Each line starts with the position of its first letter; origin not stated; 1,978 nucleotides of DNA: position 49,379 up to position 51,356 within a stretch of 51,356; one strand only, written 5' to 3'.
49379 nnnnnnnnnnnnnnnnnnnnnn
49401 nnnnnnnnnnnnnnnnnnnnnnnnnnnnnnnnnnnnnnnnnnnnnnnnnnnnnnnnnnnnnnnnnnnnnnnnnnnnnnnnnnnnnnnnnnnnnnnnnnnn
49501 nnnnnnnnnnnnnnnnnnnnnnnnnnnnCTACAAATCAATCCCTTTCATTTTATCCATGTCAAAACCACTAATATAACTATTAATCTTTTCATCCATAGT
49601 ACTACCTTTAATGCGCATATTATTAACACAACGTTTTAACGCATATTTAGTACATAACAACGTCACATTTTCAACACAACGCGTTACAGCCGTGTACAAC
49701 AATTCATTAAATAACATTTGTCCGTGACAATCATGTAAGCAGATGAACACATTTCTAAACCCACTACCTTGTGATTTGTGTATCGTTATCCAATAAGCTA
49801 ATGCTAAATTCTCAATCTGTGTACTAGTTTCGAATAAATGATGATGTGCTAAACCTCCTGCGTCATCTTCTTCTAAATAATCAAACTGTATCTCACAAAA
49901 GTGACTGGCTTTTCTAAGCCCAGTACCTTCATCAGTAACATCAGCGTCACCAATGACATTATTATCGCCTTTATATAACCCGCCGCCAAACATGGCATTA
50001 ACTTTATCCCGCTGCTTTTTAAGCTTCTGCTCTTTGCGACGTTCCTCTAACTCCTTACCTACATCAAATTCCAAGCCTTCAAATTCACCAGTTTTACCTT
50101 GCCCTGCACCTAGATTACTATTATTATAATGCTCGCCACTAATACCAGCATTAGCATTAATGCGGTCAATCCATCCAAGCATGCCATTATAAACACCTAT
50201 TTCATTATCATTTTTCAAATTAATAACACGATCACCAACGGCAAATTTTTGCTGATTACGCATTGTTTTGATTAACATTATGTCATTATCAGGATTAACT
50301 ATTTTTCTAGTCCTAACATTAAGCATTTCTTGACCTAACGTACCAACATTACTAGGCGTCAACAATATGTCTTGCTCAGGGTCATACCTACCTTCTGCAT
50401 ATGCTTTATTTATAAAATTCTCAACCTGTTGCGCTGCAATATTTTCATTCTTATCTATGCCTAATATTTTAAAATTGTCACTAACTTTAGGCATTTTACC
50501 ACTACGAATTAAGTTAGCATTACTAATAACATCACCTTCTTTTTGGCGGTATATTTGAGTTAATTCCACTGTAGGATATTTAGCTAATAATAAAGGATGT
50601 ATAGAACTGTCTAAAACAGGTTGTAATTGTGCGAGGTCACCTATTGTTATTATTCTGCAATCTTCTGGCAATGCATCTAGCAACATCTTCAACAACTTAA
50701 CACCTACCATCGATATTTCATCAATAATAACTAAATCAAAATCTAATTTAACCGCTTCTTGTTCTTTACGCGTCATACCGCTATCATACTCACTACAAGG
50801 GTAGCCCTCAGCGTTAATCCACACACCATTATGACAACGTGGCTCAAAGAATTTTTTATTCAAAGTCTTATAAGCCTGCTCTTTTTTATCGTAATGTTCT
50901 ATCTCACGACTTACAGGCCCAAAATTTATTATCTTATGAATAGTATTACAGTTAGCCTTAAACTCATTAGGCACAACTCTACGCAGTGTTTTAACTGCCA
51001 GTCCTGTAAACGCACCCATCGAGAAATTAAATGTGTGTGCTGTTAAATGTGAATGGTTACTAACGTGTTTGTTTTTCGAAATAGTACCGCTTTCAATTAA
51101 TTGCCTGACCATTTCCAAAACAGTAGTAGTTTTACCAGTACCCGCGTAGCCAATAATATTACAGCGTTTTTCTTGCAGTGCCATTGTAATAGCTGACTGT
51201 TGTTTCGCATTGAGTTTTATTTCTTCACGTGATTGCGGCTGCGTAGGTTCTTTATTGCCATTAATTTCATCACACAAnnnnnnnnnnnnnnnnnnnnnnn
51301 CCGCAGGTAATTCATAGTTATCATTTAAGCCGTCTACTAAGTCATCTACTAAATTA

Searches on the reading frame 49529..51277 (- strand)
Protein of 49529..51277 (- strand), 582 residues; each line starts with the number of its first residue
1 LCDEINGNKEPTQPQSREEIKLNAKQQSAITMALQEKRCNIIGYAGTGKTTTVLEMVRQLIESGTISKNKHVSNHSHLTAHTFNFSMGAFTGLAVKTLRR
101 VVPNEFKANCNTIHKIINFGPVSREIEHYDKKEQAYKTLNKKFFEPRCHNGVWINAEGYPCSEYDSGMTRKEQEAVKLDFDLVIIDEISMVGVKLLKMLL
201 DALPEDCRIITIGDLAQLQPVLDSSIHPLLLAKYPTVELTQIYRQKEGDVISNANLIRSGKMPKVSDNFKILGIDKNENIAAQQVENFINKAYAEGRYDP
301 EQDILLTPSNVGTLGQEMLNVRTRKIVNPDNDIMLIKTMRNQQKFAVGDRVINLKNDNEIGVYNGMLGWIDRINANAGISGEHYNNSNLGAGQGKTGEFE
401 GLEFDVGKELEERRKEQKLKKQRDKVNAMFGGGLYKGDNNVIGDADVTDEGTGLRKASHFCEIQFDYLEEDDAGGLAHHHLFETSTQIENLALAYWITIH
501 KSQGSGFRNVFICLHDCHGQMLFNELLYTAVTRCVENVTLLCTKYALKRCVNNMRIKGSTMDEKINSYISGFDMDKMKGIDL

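Call 13: search_protein_families(library=pfam, proteins=[window:49529-51277:-])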
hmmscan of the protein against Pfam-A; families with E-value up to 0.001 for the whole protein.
window:49529-51277:- (582 aa): 9 families
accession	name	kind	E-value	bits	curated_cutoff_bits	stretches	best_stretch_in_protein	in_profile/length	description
PF13604.12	AAA_30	-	3.1e-25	89.5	27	1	21-264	1-175/191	AAA domain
PF13245.12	AAA_19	-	3.4e-22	79.5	25.1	1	26-221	1-132/134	AAA domain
PF13538.12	UvrD_C_2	-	2.4e-10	40.6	27.4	1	494-540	2-51/52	UvrD-like helicase C-terminal domain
PF13086.12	AAA_11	-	3.1e-10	40.7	27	1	21-79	1-57/257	AAA domain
PF18335.7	SH3_13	-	4.6e-10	39.6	41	1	319-376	1-57/65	ATP-dependent RecD-like DNA helicase SH3 domain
PF01443.25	Viral_helicase1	-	1.1e-05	25.8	21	0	483-541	165-227/228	Viral superfamily 1 RNA helicase core domain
PF04851.21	ResIII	-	3.8e-05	24.1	22.5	1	20-187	2-133/164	Type III restriction enzyme, res subunit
PF02562.22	PhoH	-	4.5e-05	23.5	27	0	21-66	3-49/205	PhoH-like protein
PF00580.27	UvrD-helicase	-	0.00053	20.2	23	1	22-85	1-55/271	UvrD/REP helicase N-terminal domain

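Call 29: find_homologous_proteins(query=window:49529-51277:-, max_evalue=1e-30)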
Query window:49529-51277:- (582 aa): 83 proteins with E <= 1e-30 among 8000 candidates.
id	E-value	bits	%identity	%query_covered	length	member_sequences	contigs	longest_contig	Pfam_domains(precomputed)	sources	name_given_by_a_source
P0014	0.0e+0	1332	100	100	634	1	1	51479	PF13538.13,PF13086.13,PF01443.25,PF13604.13,PF13245.13,PF18335.8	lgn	-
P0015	1.3e-253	861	67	98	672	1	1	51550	PF13538.13,PF01443.25,PF13604.13,PF13245.13,PF18335.8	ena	-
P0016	8.5e-241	818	67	95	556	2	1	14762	PF13538.13,PF01443.25,PF13604.13,PF13245.13,PF18335.8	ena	-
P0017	2.6e-185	635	53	96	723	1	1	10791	PF13538.13,PF13086.13,PF01443.25,PF13604.13,PF13245.13,PF18335.8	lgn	-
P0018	4.1e-184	631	54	98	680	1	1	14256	PF13538.13,PF01443.25,PF13604.13,PF13245.13,PF18335.8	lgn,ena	-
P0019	1.2e-174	600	52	96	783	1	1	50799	PF13538.13,PF13086.13,PF01443.25,PF13604.13,PF13245.13,PF18335.8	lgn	-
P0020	1.4e-154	534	47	98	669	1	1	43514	PF13538.13,PF01443.25,PF13604.13,PF13245.13,PF18335.8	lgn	-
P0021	2.4e-129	450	41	99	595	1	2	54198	PF13538.13,PF13086.13,PF01443.25,PF13604.13,PF13245.13,PF18335.8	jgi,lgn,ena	-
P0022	5.9e-123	429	40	98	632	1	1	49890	PF13538.13,PF13086.13,PF01443.25,PF13604.13,PF13245.13,PF18335.8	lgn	-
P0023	9.0e-123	429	42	96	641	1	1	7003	PF13538.13,PF13086.13,PF01443.25,PF13604.13,PF13245.13,PF18335.8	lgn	-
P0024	1.1e-119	419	43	97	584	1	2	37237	PF13538.13,PF13086.13,PF01443.25,PF13604.13,PF13245.13,PF18335.8,PF00580.28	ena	-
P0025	4.8e-111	390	40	95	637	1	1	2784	PF13538.13,PF01443.25,PF13604.13,PF13245.13,PF18335.8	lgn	-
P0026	2.8e-110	387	40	95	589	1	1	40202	PF13538.13,PF01443.25,PF13604.13,PF13245.13,PF18335.8,PF13401.13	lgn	-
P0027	1.9e-109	385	40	97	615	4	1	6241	PF13538.13,PF01443.25,PF13604.13,PF13245.13,PF18335.8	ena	-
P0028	4.4e-105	370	38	95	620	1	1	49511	PF13538.13,PF13086.13,PF01443.25,PF13604.13,PF13245.13,PF18335.8,PF13401.13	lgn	-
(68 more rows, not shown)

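Call 31: find_encoding_contigs(protein=P0015, flank=10000, max_places=2)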
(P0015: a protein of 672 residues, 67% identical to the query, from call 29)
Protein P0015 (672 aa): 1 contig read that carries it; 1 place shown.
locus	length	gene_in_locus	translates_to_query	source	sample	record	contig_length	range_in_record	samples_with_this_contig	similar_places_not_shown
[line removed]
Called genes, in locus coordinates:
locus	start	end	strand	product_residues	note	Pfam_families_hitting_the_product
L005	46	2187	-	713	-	-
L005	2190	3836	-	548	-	PF17289:Terminase_6C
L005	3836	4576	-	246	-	-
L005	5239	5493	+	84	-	-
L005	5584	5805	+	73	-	-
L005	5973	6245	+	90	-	-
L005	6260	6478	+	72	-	-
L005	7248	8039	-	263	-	-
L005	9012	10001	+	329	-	-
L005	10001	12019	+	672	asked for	PF01443:Viral_helicase1 (faint), PF13604:AAA_30, PF13245:AAA_19, PF18335:SH3_13, PF13538:UvrD_C_2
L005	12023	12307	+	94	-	-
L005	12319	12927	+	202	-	-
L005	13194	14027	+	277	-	PF01510:Amidase_2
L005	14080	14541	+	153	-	-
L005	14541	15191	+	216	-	-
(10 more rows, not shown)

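Call 33: find_encoding_contigs(protein=P0019, flank=10000, max_places=2)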
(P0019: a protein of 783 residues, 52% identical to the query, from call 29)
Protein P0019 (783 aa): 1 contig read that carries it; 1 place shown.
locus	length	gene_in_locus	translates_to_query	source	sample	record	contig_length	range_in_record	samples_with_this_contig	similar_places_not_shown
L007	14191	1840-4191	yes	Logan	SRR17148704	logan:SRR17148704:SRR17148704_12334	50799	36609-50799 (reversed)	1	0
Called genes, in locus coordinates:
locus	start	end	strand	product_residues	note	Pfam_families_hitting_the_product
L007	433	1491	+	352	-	-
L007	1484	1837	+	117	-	PF20135:DUF6525 (weak)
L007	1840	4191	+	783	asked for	PF01443:Viral_helicase1 (faint), PF13086:AAA_11 (faint), PF13245:AAA_19, PF13604:AAA_30, PF18335:SH3_13, PF13538:UvrD_C_2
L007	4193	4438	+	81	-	-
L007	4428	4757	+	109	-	-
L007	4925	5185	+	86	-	-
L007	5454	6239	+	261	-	PF01520:Amidase_3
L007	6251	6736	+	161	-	-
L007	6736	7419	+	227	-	-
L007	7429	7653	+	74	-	-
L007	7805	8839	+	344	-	PF12705:PDDEXK_1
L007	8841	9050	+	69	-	-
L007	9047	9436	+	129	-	-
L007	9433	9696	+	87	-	-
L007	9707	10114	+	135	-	-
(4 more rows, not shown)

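Call 61: find_encoding_contigs(protein=P0020, flank=10000, max_places=1)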
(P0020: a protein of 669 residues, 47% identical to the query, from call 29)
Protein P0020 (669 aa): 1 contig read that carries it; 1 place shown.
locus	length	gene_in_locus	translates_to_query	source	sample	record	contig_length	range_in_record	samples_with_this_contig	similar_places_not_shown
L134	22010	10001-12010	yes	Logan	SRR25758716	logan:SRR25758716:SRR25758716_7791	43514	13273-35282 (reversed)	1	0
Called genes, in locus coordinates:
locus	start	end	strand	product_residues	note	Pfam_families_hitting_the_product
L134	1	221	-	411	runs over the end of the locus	PF17236:SU10_MCP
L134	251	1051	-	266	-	-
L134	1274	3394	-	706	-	-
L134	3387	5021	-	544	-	-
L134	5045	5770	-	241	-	-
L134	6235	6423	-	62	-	-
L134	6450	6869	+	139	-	-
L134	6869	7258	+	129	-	-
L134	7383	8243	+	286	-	-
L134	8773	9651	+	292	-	-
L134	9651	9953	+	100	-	-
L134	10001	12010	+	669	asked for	PF13604:AAA_30, PF01443:Viral_helicase1 (faint), PF13245:AAA_19, PF18335:SH3_13, PF13538:UvrD_C_2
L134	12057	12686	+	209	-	-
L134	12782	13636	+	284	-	PF01510:Amidase_2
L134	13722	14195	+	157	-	-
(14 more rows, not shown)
